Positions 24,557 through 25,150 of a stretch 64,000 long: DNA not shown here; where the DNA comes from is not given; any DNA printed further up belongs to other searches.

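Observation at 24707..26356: Cys-rich NPCAA tandem-repeat lipoprotein immediately upstream of a pentaheme c-type cytochrome lipoprotein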

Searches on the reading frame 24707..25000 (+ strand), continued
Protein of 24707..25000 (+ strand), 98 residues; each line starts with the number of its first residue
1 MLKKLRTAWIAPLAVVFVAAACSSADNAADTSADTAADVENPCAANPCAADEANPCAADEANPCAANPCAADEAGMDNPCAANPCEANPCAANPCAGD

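Call 76: search_solved_structures(query=A2, max_evalue=0.1, show_alignments=5)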
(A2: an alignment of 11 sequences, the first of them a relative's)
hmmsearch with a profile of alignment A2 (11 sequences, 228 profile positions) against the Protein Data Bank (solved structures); distinct sequences matched with E-value up to 0.1: 27.
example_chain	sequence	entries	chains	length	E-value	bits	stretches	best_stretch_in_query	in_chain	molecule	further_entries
1h31_A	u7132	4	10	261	9.3e-05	25.8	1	81-168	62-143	DIHEME CYTOCHROME C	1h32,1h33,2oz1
6e1c_A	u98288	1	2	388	0.0002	24.7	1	74-108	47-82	Di-heme enzyme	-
1iqc_A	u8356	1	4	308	0.0024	21.1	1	71-101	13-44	di-heme peroxidase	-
4o1q_A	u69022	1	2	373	0.0045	20.2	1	66-108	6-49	Methylamine utilization protein MauG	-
5c2v_C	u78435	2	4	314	0.0062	19.8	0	72-104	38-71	HYDRAZINE SYNTHASE GAMMA SUBUNIT | Hypothetical (Di heme) protein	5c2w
2c1u_A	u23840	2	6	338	0.0066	19.7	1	72-101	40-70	DI-HAEM CYTOCHROME C PEROXIDASE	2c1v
3sle_A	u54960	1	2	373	0.014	18.7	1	73-108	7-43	Methylamine utilization protein MauG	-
3rlm_A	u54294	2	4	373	0.015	18.5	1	73-108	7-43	Methylamine utilization protein MauG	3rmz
3rn0_A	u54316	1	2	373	0.015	18.5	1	73-108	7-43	Methylamine utilization protein MauG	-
4l1q_A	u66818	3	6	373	0.015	18.5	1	73-108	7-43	Methylamine utilization protein MauG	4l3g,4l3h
3rn1_A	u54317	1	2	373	0.015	18.5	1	73-108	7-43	Methylamine utilization protein MauG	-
3orv_A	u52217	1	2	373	0.015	18.5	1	73-108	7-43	Methylamine utilization protein mauG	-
3l4m_A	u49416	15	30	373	0.015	18.5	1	73-108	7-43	Methylamine utilization protein mauG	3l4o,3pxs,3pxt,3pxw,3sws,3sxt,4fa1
3sjl_A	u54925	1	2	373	0.015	18.5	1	73-108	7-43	Methylamine utilization protein mauG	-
3svw_A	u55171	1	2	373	0.016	18.5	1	73-108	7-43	Methylamine utilization protein MauG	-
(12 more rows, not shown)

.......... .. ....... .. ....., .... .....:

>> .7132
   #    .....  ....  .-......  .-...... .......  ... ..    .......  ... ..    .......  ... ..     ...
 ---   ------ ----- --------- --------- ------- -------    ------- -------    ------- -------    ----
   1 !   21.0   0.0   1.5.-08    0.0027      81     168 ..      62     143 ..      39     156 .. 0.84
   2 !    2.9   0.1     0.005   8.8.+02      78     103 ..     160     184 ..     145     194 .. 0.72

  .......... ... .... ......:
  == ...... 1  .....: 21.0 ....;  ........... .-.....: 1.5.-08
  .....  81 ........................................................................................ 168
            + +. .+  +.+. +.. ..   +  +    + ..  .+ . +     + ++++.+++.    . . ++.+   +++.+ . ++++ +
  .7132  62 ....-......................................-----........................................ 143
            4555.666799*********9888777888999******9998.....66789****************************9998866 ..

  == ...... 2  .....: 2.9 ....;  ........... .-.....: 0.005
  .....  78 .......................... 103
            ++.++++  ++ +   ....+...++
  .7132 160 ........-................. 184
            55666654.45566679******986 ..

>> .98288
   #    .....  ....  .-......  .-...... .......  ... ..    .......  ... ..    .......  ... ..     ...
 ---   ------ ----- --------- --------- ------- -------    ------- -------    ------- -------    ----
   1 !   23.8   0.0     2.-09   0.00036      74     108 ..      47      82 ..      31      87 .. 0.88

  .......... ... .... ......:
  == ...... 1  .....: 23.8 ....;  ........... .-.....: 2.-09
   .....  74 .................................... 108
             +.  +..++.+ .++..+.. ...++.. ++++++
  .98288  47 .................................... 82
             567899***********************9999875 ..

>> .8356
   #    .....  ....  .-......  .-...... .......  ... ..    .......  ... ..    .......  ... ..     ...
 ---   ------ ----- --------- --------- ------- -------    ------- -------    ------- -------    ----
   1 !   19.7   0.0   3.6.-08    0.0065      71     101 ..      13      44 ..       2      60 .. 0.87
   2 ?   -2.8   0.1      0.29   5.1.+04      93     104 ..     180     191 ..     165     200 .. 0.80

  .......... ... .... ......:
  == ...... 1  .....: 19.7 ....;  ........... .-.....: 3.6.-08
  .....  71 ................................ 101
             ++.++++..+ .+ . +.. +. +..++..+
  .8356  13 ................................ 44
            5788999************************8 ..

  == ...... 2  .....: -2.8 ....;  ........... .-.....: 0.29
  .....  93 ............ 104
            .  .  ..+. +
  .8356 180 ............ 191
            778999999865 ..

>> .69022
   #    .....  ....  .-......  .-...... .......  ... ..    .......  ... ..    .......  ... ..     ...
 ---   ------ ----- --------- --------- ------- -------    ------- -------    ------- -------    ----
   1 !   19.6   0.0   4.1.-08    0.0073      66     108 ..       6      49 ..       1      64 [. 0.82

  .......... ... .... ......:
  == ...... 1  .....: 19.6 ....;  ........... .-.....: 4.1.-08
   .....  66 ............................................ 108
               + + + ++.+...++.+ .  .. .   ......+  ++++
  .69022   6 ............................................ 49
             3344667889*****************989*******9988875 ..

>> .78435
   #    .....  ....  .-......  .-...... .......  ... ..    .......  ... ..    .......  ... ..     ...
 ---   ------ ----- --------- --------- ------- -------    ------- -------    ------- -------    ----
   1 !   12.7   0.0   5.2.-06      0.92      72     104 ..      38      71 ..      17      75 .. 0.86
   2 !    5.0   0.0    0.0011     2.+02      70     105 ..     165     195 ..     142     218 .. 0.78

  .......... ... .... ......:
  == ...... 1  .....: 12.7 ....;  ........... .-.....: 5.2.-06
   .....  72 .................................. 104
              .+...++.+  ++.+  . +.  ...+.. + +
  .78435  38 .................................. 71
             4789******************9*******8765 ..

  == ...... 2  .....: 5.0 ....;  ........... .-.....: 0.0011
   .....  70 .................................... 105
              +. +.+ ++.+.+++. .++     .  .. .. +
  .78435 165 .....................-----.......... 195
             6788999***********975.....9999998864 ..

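Call 79: list_cluster_members(proteins=[window:24707-25000:+, window:24637-25200:-, window:24708-25172:-, window:24858-25040:+])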
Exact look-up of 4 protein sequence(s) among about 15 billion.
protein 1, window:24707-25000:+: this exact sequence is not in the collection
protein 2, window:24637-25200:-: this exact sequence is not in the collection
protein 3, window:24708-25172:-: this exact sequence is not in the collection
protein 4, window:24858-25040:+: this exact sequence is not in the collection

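Call 86: search_protein_representatives(protein=window:24707-25000:+)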
Query: 98 residues. Proteins with E-value up to 0.001 (for the whole library): 87; up to 1e-10: 9; up to 1e-30: 0. The best 87 are listed.
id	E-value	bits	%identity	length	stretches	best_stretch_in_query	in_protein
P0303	7.0e-21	90.8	72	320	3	39-96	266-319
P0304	1.2e-15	74.0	72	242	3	28-97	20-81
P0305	2.9e-14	69.6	65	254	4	41-96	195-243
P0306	2.4e-13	66.6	62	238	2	21-96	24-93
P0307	6.3e-13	65.3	63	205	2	38-86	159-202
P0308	1.5e-12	64.1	66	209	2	36-94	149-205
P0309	2.2e-12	63.6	83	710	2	40-97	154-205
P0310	2.9e-12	63.2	64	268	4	41-97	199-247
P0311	9.1e-12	61.6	58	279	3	52-96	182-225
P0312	3.0e-10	56.7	70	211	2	1-67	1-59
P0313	3.6e-10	56.4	56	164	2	37-96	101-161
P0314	9.8e-10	55.1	30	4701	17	25-83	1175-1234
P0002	1.1e-09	54.8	67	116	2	10-96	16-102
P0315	1.3e-09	54.6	71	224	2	40-88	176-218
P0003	2.2e-09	53.9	68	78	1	16-86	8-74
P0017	7.5e-06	42.6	73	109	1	38-96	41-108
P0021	9.4e-06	42.3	48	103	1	10-97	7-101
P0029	1.9e-05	41.3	74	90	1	37-96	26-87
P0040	1.0e-04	39.0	76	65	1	49-96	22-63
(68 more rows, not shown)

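Call 88: search_protein_families(library=pfam, alignment_id=A5, max_evalue=0.001)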
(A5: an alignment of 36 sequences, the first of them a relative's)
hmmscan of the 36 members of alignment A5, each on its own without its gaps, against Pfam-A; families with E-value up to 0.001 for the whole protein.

A. member 1, P0303 (320 aa): 2 families
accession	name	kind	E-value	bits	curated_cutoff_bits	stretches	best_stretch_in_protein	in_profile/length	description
PF21342.2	SoxA-TsdA_cyt-c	-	1.3e-10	41.5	27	1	128-213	1-80/88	SoxA/TsdA, cytochrome c domain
PF03150.19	CCP_MauG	-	0.00015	22.9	25.6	1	129-158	7-37/149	Di-haem cytochrome c peroxidase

B. families by the number of members that match (of 36 scanned): 9 families
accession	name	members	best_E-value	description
PF21342.2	SoxA-TsdA_cyt-c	13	1.4e-15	SoxA/TsdA, cytochrome c domain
PF03150.19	CCP_MauG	7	1.1e-08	Di-haem cytochrome c peroxidase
PF02389.20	Cornifin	5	1.8e-10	Cornifin (SPRR) family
PF16694.10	Cytochrome_P460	4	6.9e-07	Cytochrome P460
PF10517.14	DM13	2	5.1e-24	Electron transfer DM13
PF00691.25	OmpA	1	1.9e-10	OmpA family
PF01476.26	LysM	1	2.1e-08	LysM domain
PF02095.21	Extensin_1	1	2.9e-06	Extensin-like protein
PF04366.17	Ysc84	1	7.3e-05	Las17-binding protein actin regulator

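Call 91: predict_structure(alignment_id=A4)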
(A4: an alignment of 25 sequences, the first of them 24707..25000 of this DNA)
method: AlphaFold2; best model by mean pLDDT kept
length: 98 residues; sequences in the alignment: 25
mean_pLDDT: 54.3   pTM: 0.22
mean pLDDT of the five models: 54.3, 53.4, 53.4, 51.5, 51.3
residues with pLDDT >= 90: 0; 70-90: 0; 50-70: 78; < 50: 20
segments of 3 or more residues with pLDDT < 50: 1-3, 27-32, 34-36, 96-98
pLDDT, mean of each block of 10 residues (from residue 1): 56 59 51 50 55 57 55 57 52 49
secondary structure, 60 per line:
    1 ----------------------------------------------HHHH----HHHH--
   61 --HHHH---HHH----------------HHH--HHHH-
elements in order: H47-50 H55-58 H63-66 H94-97
